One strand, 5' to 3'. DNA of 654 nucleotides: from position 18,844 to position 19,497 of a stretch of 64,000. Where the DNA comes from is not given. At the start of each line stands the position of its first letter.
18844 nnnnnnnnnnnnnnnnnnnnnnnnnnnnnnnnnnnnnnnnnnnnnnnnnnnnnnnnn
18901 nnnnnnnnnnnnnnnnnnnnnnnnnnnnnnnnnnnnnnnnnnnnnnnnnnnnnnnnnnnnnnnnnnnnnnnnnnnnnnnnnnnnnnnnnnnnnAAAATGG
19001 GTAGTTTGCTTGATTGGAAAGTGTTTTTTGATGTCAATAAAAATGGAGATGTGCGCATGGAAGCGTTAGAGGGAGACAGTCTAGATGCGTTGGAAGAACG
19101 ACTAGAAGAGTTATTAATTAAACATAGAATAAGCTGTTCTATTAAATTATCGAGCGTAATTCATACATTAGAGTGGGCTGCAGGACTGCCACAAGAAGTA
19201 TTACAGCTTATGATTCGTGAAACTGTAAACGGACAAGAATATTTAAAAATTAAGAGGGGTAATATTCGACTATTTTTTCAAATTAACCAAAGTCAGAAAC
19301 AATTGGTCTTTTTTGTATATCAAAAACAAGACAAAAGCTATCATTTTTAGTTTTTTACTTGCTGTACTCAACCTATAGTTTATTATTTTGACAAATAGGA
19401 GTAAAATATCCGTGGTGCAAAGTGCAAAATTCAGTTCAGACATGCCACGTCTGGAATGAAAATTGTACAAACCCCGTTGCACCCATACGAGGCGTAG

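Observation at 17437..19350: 637-aa acidic protein with a RelE/ParE-like C-terminus inserted between uvrA and uvrB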

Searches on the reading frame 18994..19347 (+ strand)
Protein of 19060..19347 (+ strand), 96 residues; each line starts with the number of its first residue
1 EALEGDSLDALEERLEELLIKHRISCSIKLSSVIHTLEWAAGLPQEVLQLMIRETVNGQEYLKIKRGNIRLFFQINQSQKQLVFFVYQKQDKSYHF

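Call 6: search_protein_families(library=pfam, proteins=[window:19060-19347:+], max_evalue=10)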
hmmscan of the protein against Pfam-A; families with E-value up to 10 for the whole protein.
seq(96 aa): 0 families

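Call 36: search_protein_families(library=pfam, alignment_id=A4, max_evalue=1)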
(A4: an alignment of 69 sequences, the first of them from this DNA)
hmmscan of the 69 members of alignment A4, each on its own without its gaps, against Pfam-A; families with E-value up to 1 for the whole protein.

A. member 1, seq(118 aa): 0 families

B. families by the number of members that match (of 69 scanned): 37 families (the first 25 are shown)
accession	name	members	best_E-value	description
PF05016.21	ParE_toxin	18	0.00031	ParE toxin of type II toxin-antitoxin system, parDE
PF11932.13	DUF3450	2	0.045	Protein of unknown function (DUF3450)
PF25809.1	STEEP1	2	0.07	STEEP1 domain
PF21895.1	MTHFR_C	2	0.086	MTHFR, SAM-binding regulatory domain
PF22025.1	ThiI_fer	1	0.0049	ThiI ferredoxin-like domain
PF00931.28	NB-ARC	1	0.0062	NB-ARC domain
PF13152.11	DUF3967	1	0.015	Protein of unknown function (DUF3967)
PF07736.16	CM_1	1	0.019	Chorismate mutase type I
PF00388.25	PI-PLC-X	1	0.023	Phosphatidylinositol-specific phospholipase C, X domain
PF18953.6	SAP_new25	1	0.025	SAP domain-containing new25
PF03670.18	UPF0184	1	0.027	Uncharacterised protein family (UPF0184)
PF16162.10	KwaB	1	0.037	Kiwa protein KwaB-like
PF11890.14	DUF3410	1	0.038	Domain of unknown function (DUF3410)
PF00998.28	RdRP_3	1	0.043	Viral RNA dependent RNA polymerase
PF25088.1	GPKOW_C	1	0.046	GPKOW C-terminal domain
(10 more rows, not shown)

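Call 37: search_solved_structures(query=A4, max_evalue=10, show_alignments=5)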
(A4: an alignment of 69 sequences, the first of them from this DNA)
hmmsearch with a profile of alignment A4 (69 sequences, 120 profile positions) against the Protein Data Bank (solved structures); distinct sequences matched with E-value up to 10: 9.
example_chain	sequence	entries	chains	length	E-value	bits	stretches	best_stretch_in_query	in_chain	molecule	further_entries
4hhu_A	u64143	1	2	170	0.017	18.2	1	9-46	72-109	OR280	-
4nez_A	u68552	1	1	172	0.03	17.4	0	19-46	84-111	Engineered protein OR276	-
4ney_A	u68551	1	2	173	0.041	17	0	20-46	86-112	Engineered protein OR277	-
6t2p_AAA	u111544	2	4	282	0.064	16.3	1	96-118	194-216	Glycosyl hydrolase family 16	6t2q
6t2o_AAA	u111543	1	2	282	0.072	16.2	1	96-118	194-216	Glycosyl hydrolase family 16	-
2fh0_A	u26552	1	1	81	0.27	14.3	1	25-72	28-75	Hypothetical 16.0 kDa protein in ABF2-CHL12 intergenic region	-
6t2s_AAA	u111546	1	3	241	0.28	14.3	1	96-118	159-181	Glycoside hydrolase family 16 protein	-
2jxn_A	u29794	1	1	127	0.64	13.1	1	26-72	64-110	Uncharacterized protein YMR074C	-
3m6a_A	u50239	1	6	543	0.75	12.9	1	33-72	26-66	ATP-dependent protease La 1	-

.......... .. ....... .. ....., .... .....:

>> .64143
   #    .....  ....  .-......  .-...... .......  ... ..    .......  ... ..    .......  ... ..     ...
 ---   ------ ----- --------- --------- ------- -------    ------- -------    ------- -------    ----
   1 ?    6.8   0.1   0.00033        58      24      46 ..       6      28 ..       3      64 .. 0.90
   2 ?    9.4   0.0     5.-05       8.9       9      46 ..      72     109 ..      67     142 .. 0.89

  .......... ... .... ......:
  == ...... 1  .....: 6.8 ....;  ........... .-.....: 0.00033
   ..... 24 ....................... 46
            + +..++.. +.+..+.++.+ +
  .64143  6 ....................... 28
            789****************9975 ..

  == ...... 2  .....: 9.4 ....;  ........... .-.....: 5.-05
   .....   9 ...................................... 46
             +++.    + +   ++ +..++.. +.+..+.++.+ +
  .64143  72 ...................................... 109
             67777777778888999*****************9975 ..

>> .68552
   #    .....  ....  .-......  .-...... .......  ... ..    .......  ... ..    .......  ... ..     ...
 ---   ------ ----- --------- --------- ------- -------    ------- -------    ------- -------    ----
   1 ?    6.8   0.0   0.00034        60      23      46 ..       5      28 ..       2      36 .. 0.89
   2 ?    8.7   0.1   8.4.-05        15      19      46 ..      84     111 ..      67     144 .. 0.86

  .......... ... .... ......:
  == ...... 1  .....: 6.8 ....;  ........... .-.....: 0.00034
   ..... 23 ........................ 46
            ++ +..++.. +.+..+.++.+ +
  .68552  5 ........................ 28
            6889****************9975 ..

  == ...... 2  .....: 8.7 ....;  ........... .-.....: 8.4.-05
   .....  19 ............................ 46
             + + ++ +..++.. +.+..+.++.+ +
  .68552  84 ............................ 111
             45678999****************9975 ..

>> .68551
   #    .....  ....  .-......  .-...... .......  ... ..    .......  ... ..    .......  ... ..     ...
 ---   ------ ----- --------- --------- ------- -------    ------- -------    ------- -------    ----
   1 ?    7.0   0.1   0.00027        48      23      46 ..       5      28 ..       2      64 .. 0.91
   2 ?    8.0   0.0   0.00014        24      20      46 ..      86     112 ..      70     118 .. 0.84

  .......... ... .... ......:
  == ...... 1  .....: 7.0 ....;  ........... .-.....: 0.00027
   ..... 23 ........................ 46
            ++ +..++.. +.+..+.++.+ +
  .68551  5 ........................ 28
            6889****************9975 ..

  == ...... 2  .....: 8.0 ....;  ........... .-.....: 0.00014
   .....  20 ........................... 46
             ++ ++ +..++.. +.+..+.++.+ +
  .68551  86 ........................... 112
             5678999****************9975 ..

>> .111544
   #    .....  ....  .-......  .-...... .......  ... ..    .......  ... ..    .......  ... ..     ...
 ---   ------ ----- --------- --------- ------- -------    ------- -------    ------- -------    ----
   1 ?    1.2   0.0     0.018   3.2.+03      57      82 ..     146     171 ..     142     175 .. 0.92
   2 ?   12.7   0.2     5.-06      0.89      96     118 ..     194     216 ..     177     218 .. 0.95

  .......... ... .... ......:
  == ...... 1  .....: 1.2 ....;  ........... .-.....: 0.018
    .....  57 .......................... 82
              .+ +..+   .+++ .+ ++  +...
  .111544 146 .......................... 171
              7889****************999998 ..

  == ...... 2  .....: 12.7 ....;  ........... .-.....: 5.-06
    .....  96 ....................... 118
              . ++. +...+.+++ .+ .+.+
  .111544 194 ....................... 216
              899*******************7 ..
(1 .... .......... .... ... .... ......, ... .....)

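Call 38: find_homologous_proteins(query=A4, max_evalue=0.001)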
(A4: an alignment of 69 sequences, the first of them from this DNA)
Query A4 (69 sequences) (118 aa, profile of the alignment): 3 proteins with E <= 0.001 among 1025 candidates.
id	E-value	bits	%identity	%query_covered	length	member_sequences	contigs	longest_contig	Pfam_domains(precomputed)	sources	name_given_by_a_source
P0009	2.8e-37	145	95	99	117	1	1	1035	-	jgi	-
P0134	2.5e-32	129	69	82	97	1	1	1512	-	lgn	-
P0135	4.1e-32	128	66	82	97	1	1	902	-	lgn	-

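Call 46: predict_structure(alignment_id=A4)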
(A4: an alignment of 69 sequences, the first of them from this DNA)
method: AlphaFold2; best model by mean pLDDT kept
length: 118 residues; sequences in the alignment: 69
mean_pLDDT: 89.7   pTM: 0.83
mean pLDDT of the five models: 89.7, 88.9, 88.7, 88.3, 87.6
residues with pLDDT >= 90: 92; 70-90: 14; 50-70: 10; < 50: 2
segments of 3 or more residues with pLDDT < 50: none
pLDDT, mean of each block of 10 residues (from residue 1): 79 78 91 97 93 96 94 93 93 95 95 68
secondary structure, 60 per line:
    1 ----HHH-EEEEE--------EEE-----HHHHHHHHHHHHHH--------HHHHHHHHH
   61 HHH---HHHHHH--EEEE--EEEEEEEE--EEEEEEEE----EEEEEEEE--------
elements in order: E9-13 E22-24 H30-43 H52-63 H67-72 E75-78 E81-88 E91-98 E103-110

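Call 50: fold_search(model_id=the predicted structure, library=pdb)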
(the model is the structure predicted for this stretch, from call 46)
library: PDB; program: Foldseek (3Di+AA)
matches with E <= 10: 491; with E <= 0.001: 0
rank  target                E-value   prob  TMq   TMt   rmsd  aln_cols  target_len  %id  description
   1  2khe_MODEL_1_A        3.6e-02  0.97  0.47  0.58   4.0       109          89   13  Solution Structure of the Bacterial Toxin Rele from Thermus Thermophilus HB8 (released 2010-03-31)
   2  3g5o_C                3.6e-02  0.95  0.42  0.53   6.9       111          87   15  The crystal structure of the toxin-antitoxin complex RelBE2 (Rv2865-2866) from Mycobacterium tuberculosis (released 2009-04-14)
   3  3g5o_B                3.9e-02  0.95  0.41  0.54   6.2       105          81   15  The crystal structure of the toxin-antitoxin complex RelBE2 (Rv2865-2866) from Mycobacterium tuberculosis (released 2009-04-14)
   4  9w3a_A                4.1e-02  0.80  0.37  0.38   8.6       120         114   12  Crystal structure of PfiAT toxin-antitoxin complex (released 2026-02-11)
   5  9w3a_C                5.3e-02  0.75  0.36  0.38   8.6       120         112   12  Crystal structure of PfiAT toxin-antitoxin complex (released 2026-02-11)
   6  9w3a_B                6.8e-02  0.77  0.40  0.42   8.5       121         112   12  Crystal structure of PfiAT toxin-antitoxin complex (released 2026-02-11)
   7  9g12_B                7.7e-02  0.84  0.41  0.53   7.3       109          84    9  Mycobacterium tuberculosis RelBE1 toxin-antitoxin system; rv1247c (relB1 antitoxin), rv1246c (relE1 toxin) (released 2025-12-17)
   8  9w3a_D                8.2e-02  0.75  0.40  0.42   8.5       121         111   12  Crystal structure of PfiAT toxin-antitoxin complex (released 2026-02-11)
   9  7v6w_F                1.2e-01  0.82  0.41  0.52   7.3       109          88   11  Crystal structure of heterohexameric Sa2YoeB-Sa2YefM complex bound to 26bp-DNA (released 2021-12-15)
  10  4fxe_E                1.6e-01  0.85  0.46  0.62   4.3       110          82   15  Crystal structure of the intact E. coli RelBE toxin-antitoxin complex (released 2012-08-29)
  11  9g12_A                1.7e-01  0.63  0.31  0.40   4.2        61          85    8  Mycobacterium tuberculosis RelBE1 toxin-antitoxin system; rv1247c (relB1 antitoxin), rv1246c (relE1 toxin) (released 2025-12-17)
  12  5ycl_B                1.7e-01  0.51  0.34  0.39   5.2        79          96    8  Crystal structure of HigBA complex from Shigella flexneri (released 2018-09-19)
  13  7v5y_E                1.9e-01  0.75  0.41  0.52   7.2       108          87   11  Crystal structure of hexameric complex of Sa2YoeB-Sa2YefM toxin-antitoxin from Staphylococcus aureus (released 2021-12-15)
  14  4fxh_B                2.0e-01  0.44  0.32  0.39   8.4       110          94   13  Crystal structure of the isolated E. coli RelE toxin, P212121 form (released 2012-08-29)
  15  4v7k_Ay               2.1e-01  0.82  0.44  0.52   3.6        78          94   19  Structure of RelE nuclease bound to the 70S ribosome (postcleavage state) (released 2014-07-09)
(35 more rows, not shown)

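Call 87: fold_search(model_id=the predicted structure, library=viral)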
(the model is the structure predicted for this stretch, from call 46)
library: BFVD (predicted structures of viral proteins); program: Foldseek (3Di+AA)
matches with E <= 10: 867; with E <= 0.001: 0
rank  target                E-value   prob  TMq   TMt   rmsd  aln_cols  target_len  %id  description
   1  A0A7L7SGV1            1.7e-02  0.75  0.34  0.33   8.8       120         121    9  (no name in the UniProt tables at hand)
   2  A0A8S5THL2            4.1e-02  0.25  0.23  0.18  11.9       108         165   16  Cytotoxic translational repressor [Myoviridae sp. ctiv53]
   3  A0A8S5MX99            9.9e-02  0.23  0.25  0.24  12.8        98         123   12  RNA polymerase subunit [Siphoviridae sp. ct91l7]
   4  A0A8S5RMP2            9.9e-02  0.18  0.26  0.20  17.5       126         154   12  Uncharacterized protein [virus sp. ctviY17]
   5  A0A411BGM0            1.3e-01  0.13  0.19  0.23  12.0        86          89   14  (no name in the UniProt tables at hand)
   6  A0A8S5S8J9            1.6e-01  0.15  0.26  0.27  13.2       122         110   13  Uncharacterized protein [Siphoviridae sp. ctb3910]
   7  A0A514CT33            1.7e-01  0.30  0.24  0.08  11.1        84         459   14  SprT-like domain-containing protein [Achromobacter phage Motura]
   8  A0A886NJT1            2.1e-01  0.16  0.23  0.21  13.2        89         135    9  (no name in the UniProt tables at hand)
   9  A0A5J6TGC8            2.1e-01  0.14  0.28  0.22  20.1       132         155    9  (no name in the UniProt tables at hand)
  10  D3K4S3                2.2e-01  0.57  0.26  0.43   7.4        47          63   19  Non-structural protein NS-S (Fragment) [Bunyavirus La Crosse]
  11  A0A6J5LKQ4            2.2e-01  0.11  0.21  0.23  16.8        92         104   10  Uncharacterized protein [uncultured Caudovirales phage]
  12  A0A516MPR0            2.4e-01  0.12  0.22  0.19  26.9        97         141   11  (no name in the UniProt tables at hand)
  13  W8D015                2.7e-01  0.11  0.23  0.06  14.8       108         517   14  Uncharacterized protein [Erwinia phage PhiEaH1]
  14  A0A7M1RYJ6            2.7e-01  0.03  0.14  0.04  22.5       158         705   14  Uncharacterized protein [uncultured phage cr108_1]
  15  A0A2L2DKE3            2.9e-01  0.11  0.21  0.09  12.9       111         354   12  Uncharacterized protein [Acanthamoeba polyphaga mimivirus]
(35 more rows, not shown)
